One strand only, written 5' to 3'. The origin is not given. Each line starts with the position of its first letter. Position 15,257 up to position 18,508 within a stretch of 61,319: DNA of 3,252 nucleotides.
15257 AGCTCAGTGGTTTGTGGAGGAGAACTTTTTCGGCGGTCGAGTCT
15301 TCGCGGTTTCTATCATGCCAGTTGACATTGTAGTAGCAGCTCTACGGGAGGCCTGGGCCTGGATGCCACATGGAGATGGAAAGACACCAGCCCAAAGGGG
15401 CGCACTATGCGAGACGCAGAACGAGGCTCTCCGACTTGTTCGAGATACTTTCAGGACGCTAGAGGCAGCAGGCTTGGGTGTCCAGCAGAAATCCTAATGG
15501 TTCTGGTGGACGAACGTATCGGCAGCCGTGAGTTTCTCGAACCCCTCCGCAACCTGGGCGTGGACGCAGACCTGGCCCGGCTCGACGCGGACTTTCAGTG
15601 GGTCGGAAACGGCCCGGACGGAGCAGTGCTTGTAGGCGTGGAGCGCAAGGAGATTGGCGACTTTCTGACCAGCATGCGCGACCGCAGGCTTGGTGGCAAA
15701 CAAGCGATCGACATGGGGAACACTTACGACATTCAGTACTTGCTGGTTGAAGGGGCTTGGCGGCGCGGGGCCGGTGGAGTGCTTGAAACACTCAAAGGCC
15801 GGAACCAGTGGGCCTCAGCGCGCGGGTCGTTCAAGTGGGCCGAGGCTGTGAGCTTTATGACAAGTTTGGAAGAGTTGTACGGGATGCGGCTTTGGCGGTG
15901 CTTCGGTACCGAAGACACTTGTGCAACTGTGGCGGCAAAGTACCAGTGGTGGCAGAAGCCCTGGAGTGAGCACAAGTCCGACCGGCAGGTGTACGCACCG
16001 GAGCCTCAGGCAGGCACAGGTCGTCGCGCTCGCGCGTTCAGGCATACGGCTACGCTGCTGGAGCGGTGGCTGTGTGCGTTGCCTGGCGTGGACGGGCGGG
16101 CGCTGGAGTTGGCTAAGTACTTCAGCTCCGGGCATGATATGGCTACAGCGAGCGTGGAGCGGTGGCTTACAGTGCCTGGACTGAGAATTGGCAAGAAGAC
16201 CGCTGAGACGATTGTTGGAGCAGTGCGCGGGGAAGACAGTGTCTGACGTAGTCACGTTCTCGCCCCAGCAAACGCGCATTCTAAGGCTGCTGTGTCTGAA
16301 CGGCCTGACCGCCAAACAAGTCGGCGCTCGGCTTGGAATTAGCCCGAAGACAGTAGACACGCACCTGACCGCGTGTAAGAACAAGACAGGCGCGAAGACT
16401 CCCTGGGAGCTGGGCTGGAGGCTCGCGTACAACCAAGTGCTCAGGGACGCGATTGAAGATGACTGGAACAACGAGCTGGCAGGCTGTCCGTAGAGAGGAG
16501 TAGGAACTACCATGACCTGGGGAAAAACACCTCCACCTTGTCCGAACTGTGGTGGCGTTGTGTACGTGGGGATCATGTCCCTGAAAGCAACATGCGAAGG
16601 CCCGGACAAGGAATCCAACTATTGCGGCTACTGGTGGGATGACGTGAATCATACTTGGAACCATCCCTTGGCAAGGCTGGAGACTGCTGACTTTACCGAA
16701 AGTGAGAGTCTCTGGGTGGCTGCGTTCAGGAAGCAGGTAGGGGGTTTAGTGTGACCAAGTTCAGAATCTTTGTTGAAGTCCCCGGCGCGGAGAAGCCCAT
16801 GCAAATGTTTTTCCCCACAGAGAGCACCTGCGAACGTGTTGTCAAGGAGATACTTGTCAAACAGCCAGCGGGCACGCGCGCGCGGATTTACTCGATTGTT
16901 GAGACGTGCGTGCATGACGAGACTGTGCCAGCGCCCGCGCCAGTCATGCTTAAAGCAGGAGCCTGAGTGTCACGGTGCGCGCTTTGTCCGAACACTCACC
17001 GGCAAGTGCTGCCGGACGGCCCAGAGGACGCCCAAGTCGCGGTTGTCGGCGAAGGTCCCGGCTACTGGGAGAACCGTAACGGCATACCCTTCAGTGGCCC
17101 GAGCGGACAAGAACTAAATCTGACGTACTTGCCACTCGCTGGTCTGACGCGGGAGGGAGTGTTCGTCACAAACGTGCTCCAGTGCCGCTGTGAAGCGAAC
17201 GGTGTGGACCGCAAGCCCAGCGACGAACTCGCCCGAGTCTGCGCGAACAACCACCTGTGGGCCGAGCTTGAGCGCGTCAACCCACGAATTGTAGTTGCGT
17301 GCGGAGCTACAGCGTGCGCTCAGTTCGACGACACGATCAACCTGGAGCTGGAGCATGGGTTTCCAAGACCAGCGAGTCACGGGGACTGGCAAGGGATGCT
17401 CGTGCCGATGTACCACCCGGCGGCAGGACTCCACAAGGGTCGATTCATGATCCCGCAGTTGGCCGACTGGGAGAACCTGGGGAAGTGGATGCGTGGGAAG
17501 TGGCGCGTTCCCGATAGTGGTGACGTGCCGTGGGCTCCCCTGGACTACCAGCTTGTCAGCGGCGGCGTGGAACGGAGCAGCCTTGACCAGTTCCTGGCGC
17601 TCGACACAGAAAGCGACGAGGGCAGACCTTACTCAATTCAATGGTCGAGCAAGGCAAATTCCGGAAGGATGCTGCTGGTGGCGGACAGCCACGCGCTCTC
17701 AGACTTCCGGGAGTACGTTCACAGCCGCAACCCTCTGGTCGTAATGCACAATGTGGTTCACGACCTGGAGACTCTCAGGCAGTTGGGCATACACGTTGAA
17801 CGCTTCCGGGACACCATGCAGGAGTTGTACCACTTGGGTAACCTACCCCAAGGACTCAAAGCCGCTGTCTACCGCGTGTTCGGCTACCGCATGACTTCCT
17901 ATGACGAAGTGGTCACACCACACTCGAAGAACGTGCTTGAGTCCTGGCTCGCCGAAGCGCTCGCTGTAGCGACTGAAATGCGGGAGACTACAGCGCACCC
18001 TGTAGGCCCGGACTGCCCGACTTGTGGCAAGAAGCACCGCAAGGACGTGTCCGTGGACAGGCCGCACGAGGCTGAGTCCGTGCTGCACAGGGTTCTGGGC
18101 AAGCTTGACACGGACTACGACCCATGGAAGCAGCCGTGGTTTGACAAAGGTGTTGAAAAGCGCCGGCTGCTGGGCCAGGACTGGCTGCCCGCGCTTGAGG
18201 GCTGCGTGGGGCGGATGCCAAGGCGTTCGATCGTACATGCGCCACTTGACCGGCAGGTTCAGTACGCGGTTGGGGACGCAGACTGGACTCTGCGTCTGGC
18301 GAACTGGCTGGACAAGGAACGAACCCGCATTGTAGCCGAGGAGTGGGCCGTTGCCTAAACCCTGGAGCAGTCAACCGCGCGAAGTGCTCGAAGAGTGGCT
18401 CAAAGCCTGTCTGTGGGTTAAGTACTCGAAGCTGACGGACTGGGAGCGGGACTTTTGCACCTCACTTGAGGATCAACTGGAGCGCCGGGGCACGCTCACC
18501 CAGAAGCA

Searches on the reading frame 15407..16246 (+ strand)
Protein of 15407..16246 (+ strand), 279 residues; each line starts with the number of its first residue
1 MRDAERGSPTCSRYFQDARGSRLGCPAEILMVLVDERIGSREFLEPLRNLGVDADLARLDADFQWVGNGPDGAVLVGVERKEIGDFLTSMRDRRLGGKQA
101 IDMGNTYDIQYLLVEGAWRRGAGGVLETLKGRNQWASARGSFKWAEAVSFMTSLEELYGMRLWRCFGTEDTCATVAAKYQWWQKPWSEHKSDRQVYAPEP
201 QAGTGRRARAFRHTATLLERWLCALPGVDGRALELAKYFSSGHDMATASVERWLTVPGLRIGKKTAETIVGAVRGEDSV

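Call 58: search_protein_families(library=pfam, proteins=[window:15407-16246:+], max_evalue=0.001)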
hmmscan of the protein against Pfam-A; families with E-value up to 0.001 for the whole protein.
window:15407-16246:+ (279 aa): 1 family
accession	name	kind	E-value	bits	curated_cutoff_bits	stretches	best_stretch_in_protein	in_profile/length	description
PF02732.21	ERCC4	-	1.2e-07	32.2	24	1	36-175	3-137/140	ERCC4 domain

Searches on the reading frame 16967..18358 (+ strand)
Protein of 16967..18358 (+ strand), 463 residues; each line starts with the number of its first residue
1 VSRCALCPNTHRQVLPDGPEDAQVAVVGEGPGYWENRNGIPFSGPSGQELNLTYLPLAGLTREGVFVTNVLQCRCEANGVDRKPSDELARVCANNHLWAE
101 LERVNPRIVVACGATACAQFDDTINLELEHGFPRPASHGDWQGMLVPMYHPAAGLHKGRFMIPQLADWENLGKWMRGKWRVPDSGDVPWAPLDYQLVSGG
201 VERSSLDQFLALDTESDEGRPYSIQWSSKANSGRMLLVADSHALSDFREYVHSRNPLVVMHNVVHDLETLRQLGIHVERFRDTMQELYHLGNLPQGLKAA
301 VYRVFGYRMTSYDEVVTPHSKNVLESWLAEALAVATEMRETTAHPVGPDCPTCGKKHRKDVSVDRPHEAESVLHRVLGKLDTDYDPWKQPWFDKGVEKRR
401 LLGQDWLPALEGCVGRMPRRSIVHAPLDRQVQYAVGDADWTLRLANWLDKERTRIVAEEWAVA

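Call 30: search_protein_families(library=phrogs, proteins=[window:16967-18358:+], max_evalue=0.00001)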
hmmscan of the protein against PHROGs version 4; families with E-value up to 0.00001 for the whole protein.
window:16967-18358:+ (463 aa): 1 family
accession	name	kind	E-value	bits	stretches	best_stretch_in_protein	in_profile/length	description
phrog_17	-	DNA, RNA and nucleotide metabolism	2.8e-14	53.1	1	20-460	478-841/1445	DNA polymerase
